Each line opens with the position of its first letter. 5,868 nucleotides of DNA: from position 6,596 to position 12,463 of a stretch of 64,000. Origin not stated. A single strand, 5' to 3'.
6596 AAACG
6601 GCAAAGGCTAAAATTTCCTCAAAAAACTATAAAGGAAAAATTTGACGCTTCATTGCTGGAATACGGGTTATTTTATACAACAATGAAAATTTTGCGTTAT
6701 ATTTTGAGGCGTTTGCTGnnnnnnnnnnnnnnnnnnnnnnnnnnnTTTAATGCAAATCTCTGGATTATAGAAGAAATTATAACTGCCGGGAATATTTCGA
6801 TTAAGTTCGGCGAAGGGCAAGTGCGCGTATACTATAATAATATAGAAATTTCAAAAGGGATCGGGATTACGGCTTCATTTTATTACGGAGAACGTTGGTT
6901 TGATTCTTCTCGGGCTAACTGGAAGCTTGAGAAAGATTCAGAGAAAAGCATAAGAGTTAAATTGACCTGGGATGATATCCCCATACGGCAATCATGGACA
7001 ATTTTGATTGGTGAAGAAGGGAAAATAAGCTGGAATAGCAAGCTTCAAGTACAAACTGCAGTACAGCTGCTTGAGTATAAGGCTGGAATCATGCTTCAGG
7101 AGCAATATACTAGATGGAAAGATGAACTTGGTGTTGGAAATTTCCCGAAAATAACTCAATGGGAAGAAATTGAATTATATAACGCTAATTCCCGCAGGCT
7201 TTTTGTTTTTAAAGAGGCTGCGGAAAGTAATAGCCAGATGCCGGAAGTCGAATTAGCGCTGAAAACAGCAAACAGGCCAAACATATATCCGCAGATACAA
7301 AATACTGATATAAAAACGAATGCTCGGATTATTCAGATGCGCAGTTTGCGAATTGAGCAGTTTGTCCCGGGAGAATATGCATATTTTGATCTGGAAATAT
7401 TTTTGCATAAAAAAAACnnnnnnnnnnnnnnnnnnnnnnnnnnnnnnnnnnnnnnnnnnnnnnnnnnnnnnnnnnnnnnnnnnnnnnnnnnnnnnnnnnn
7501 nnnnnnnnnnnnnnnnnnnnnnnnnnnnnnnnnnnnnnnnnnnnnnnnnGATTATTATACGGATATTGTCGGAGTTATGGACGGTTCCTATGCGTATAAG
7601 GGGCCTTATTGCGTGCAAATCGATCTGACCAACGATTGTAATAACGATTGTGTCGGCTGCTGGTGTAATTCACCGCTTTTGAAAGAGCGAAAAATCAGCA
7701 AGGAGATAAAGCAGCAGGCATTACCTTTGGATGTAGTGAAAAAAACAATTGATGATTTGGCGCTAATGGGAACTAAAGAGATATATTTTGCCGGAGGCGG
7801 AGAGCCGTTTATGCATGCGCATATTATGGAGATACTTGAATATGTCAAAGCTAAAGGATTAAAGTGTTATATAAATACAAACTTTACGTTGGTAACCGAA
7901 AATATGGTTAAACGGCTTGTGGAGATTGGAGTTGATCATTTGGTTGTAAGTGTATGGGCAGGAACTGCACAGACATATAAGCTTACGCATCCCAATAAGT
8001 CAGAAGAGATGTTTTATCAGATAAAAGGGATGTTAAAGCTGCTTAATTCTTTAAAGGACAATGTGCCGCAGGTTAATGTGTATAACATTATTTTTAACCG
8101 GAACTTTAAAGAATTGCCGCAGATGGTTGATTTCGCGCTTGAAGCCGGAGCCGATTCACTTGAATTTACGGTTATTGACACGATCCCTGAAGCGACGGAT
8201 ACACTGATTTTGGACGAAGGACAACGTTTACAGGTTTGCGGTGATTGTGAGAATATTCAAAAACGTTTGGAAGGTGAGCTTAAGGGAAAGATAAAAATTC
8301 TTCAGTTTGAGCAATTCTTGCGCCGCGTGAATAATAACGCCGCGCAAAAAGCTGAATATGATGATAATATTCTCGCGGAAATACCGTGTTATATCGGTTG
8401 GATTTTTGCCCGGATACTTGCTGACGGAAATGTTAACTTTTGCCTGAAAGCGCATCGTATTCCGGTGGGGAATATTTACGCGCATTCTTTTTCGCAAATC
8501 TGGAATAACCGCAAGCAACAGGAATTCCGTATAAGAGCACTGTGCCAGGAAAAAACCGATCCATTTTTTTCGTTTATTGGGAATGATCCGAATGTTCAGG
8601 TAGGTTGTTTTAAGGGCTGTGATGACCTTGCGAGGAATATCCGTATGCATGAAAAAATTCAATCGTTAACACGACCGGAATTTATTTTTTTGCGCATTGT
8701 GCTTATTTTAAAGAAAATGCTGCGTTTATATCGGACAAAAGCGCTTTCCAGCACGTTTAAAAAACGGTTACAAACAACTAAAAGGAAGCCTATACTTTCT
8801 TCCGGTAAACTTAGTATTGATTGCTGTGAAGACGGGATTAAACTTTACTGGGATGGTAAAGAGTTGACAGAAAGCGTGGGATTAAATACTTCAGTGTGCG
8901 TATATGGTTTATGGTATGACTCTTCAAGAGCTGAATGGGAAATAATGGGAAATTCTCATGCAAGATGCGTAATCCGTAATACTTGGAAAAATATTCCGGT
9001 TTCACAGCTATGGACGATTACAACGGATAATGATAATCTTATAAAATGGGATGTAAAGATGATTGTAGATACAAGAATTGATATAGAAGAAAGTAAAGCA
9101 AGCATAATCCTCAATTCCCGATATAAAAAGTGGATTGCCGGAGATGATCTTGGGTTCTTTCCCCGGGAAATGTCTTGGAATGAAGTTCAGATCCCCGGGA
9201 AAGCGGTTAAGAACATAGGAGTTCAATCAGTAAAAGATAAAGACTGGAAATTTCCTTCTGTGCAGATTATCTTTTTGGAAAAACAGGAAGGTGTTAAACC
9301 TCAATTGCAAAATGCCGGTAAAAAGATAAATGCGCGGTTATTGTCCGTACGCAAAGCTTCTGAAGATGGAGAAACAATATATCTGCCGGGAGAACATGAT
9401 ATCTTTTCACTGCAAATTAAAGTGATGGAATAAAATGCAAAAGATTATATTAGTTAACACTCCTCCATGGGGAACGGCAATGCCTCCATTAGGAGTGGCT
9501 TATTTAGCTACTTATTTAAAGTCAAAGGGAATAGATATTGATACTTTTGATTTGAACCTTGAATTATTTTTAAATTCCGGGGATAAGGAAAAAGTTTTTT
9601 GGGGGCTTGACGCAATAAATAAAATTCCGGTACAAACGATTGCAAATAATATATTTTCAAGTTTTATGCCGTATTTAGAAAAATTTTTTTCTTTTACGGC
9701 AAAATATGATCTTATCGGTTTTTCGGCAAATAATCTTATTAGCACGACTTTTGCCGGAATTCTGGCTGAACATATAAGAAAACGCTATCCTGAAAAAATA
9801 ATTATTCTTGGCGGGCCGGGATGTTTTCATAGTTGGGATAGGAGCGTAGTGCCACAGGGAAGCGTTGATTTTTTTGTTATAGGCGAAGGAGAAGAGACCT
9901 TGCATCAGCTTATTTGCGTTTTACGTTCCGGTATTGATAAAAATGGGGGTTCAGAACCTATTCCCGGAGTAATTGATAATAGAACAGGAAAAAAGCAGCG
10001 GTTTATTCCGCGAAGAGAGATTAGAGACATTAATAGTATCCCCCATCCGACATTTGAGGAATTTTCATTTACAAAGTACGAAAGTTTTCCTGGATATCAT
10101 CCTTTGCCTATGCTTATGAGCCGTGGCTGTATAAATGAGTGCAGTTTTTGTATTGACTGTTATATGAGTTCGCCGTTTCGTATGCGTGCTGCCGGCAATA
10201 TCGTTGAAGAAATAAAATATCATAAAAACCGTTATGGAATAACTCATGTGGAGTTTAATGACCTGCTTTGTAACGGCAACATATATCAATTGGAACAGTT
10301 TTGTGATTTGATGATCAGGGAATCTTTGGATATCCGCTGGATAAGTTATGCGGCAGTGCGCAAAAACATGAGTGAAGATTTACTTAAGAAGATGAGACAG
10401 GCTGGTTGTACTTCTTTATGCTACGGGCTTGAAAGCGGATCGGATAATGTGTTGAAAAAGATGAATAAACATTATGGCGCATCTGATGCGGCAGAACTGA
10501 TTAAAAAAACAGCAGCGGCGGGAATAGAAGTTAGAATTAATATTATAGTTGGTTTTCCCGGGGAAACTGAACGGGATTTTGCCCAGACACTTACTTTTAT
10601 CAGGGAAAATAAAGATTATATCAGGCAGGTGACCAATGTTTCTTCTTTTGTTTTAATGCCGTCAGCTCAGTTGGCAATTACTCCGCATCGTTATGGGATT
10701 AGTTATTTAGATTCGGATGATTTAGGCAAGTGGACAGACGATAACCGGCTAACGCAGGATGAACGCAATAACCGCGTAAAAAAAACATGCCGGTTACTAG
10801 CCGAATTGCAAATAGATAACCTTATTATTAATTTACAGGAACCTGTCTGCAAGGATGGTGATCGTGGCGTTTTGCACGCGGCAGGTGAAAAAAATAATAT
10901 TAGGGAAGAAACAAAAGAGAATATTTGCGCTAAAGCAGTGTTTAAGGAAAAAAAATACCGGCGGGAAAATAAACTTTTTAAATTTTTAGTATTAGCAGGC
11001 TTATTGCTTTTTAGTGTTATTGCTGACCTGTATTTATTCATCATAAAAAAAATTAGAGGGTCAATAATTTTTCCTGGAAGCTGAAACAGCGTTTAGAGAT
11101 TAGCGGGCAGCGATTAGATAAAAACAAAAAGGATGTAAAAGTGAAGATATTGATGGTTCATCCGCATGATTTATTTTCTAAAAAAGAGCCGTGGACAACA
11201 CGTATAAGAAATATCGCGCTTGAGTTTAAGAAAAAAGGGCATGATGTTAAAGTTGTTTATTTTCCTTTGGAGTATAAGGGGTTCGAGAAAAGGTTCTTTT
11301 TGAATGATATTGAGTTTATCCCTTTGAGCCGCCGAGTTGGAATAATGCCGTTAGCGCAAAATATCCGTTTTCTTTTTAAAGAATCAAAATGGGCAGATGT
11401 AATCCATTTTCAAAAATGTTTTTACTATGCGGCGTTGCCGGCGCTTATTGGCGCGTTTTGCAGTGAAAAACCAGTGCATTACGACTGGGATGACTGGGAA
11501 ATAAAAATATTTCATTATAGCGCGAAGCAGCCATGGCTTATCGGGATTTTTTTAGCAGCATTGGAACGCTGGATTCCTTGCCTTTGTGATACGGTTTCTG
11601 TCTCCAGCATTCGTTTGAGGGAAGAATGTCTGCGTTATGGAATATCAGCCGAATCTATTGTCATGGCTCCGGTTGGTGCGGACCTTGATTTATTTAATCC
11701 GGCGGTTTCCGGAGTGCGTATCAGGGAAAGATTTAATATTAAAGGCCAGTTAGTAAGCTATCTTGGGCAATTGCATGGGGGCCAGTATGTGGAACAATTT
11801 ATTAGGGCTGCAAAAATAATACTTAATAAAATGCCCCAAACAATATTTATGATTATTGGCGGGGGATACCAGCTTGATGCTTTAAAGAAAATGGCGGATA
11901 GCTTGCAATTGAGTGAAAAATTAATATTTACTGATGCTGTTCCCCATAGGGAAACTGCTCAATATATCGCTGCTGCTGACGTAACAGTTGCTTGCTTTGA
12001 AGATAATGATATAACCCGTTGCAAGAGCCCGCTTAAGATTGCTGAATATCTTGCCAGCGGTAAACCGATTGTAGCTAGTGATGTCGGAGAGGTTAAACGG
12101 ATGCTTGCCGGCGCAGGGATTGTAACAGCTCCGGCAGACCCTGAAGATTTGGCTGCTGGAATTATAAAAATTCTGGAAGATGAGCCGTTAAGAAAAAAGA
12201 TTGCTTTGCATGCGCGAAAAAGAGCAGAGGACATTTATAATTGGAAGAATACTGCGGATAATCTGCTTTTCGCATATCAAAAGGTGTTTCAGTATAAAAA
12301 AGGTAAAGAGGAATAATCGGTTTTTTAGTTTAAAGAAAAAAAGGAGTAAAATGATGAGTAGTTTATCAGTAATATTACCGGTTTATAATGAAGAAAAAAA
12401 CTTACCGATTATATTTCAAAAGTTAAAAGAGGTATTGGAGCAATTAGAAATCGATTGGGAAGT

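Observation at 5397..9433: Giant fusion gene whose N-terminal B12-binding domain is broken by a deletion plus frameshift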

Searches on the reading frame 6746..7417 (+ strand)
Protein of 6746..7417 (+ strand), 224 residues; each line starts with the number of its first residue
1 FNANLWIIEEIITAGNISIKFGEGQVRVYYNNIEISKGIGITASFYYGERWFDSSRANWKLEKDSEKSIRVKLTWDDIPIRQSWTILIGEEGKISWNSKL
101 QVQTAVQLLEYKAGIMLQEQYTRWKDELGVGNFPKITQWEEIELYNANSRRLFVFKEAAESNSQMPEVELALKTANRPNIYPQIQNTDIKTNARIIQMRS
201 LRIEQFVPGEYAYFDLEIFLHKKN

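Call 35: predict_structure(alignment_id=A1)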
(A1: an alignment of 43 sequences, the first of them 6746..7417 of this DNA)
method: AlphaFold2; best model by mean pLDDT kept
length: 224 residues; sequences in the alignment: 43
mean_pLDDT: 94.2   pTM: 0.90
mean pLDDT of the five models: 94.2, 93.9, 93.7, 93.2, 92.6
residues with pLDDT >= 90: 196; 70-90: 18; 50-70: 7; < 50: 3
segments of 3 or more residues with pLDDT < 50: 1-3
pLDDT, mean of each block of 10 residues (from residue 1): 70 98 96 97 96 97 98 98 98 97 97 98 98 98 97 88 86 86 98 98 93 97 82
secondary structure, 60 per line:
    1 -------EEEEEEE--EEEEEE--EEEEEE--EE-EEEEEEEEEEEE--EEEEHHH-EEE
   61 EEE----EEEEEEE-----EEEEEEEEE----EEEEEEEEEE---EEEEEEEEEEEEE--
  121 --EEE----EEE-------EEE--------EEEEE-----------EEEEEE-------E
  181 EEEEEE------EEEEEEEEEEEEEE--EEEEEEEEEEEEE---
elements in order: E8-14 E17-22 E25-30 E36-47 E50-53 E58-63 E68-74 E80-88 E93-102 E106-118 E123-125 E130-132 E140-142 E151-155 E167-172 E180-186 E193-206 E209-221

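Call 38: fold_search(model_id=the predicted structure, library=pdb)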
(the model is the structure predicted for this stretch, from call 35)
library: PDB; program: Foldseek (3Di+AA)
matches with E <= 10: 971; with E <= 0.001: 47
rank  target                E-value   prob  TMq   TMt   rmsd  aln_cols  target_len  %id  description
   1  9ayu_A                1.5e-07  1.00  0.72  0.27   3.7       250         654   10  Structure of the A type blood alpha-D-galactosamine galactosaminidase D463A mutant from Flavonifractor plautii (released 2024-12-18)
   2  9awt_A                5.9e-07  1.00  0.71  0.27   4.2       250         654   10  Structure of the A type blood alpha-D-galactosamine galactosaminidase from Flavonifractor plautii in complex with GalN (released 2024-12-18)
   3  8x1b                  1.9e-06  1.00  0.69  0.26   4.7       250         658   10  Cryo-EM structure of FpGalactosaminidase from Flavonifractor plautii in apo state (released 2024-11-13)
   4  8h2i_cG               2.3e-06  1.00  0.60  0.49  10.8       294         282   10  Near-atomic structure of five-fold averaged PBCV-1 capsid (released 2022-11-16)
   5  8h2i_cs               4.8e-06  1.00  0.59  0.50   6.4       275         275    9  Near-atomic structure of five-fold averaged PBCV-1 capsid (released 2022-11-16)
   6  8h2i_cA               3.2e-05  1.00  0.58  0.48  11.1       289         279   10  Near-atomic structure of five-fold averaged PBCV-1 capsid (released 2022-11-16)
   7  8h2i_cM               4.7e-05  1.00  0.59  0.49   6.2       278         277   10  Near-atomic structure of five-fold averaged PBCV-1 capsid (released 2022-11-16)
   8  3wvf_B                5.5e-05  1.00  0.60  0.34   4.8       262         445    8  Crystal structure of YidC from Escherichia coli (released 2014-12-17)
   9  8h2i_cE               5.5e-05  1.00  0.59  0.49   5.9       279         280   10  Near-atomic structure of five-fold averaged PBCV-1 capsid (released 2022-11-16)
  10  5h3z_A                5.5e-05  1.00  0.46  0.12  10.6       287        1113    9  Crystal Structure of 1,2-beta-oligoglucan phosphorylase from Lachnoclostridium phytofermentans (released 2017-03-01)
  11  3blc_B                5.7e-05  1.00  0.59  0.50   5.0       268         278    7  Crystal structure of the periplasmic domain of the Escherichia Coli YIDC (released 2007-12-25)
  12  8h2i_cB               8.5e-05  1.00  0.58  0.46   6.5       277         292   10  Near-atomic structure of five-fold averaged PBCV-1 capsid (released 2022-11-16)
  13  1ns4_A                8.9e-05  1.00  0.48  0.34   9.1       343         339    8  Crystal structure of galactose mutarotase from Lactococcus lactis mutant E304Q complexed with glucose (released 2003-02-11)
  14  6al2_A                9.8e-05  1.00  0.59  0.31   5.5       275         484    9  Crystal structure of E. coli YidC at 2.8 A resolution (released 2018-11-07)
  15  6al2_B                1.1e-04  1.00  0.60  0.32   5.4       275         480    8  Crystal structure of E. coli YidC at 2.8 A resolution (released 2018-11-07)
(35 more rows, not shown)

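Call 69: search_protein_representatives(alignment_id=A1)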
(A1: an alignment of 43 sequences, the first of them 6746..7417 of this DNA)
Query: 43 sequences, 224 profile positions. Proteins with E-value up to 0.001 (for the whole library): 646; up to 1e-10: 561; up to 1e-30: 338. The best 150 are listed.
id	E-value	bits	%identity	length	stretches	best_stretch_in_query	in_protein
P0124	1.5e-166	567.3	-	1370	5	6-222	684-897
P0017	2.6e-158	540.4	-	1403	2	2-223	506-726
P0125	7.1e-150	512.7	-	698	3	5-223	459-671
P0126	1.4e-148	508.5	-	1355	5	11-220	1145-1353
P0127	2.1e-138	475.2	-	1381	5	14-222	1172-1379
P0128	3.0e-133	458.3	-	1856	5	7-223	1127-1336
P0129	6.6e-131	450.7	-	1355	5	6-221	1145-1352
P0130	8.6e-128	440.5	-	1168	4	6-222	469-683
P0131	1.3e-127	439.9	-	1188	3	6-222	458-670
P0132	9.1e-126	433.9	-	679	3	4-220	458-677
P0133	7.8e-124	427.6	-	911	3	6-222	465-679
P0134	1.4e-123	426.8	-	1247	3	10-222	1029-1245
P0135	2.9e-123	425.7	-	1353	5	7-197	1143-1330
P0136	3.0e-120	415.8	-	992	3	10-222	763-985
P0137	4.7e-120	415.2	-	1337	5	8-220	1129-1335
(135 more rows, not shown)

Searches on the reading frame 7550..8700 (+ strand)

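Call 55: search_solved_structures(query=window:7550-8700:+, max_evalue=0.001)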
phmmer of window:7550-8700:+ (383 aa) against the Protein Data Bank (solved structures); distinct sequences matched with E-value up to 0.001: 5.
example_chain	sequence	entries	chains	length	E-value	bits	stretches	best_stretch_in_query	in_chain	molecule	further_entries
7vob_C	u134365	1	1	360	9.3e-08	34.6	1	74-208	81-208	Cytosylglucuronate decarboxylase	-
7voc_C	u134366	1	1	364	9.5e-08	34.5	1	74-208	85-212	Cytosylglucuronate decarboxylase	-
4m7t_A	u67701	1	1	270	1.5e-05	27.3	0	12-179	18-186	BtrN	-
4m7s_A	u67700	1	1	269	4.4e-05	25.8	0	22-179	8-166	BtrN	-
6c8v_A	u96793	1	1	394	0.00019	23.7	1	19-207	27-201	Coenzyme PQQ synthesis protein E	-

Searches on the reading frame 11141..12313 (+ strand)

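Call 26: search_protein_families(library=pfam, proteins=[window:11141-12313:+], max_evalue=0.00001)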
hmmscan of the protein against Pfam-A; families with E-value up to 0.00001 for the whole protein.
window:11141-12313:+ (391 aa): 5 families
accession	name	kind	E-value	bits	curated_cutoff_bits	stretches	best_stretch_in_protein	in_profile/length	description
PF00534.26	Glycos_transf_1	-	1.7e-23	83.5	26.4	1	199-361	12-172/172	Glycosyl transferases group 1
PF13692.12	Glyco_trans_1_4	-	2.3e-21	77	27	1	204-347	3-142/142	Glycosyl transferases group 1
PF13524.12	Glyco_trans_1_2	-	1.8e-10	41.3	25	1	232-376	13-143/144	Glycosyl transferase-like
PF13439.12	Glyco_transf_4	-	2.7e-10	40.9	28.5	1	20-183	6-169/170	Glycosyltransferase Family 4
PF13579.12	Glyco_trans_4_4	-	1.1e-07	32.7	29.7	1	20-179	5-158/158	Glycosyl transferase 4-like domain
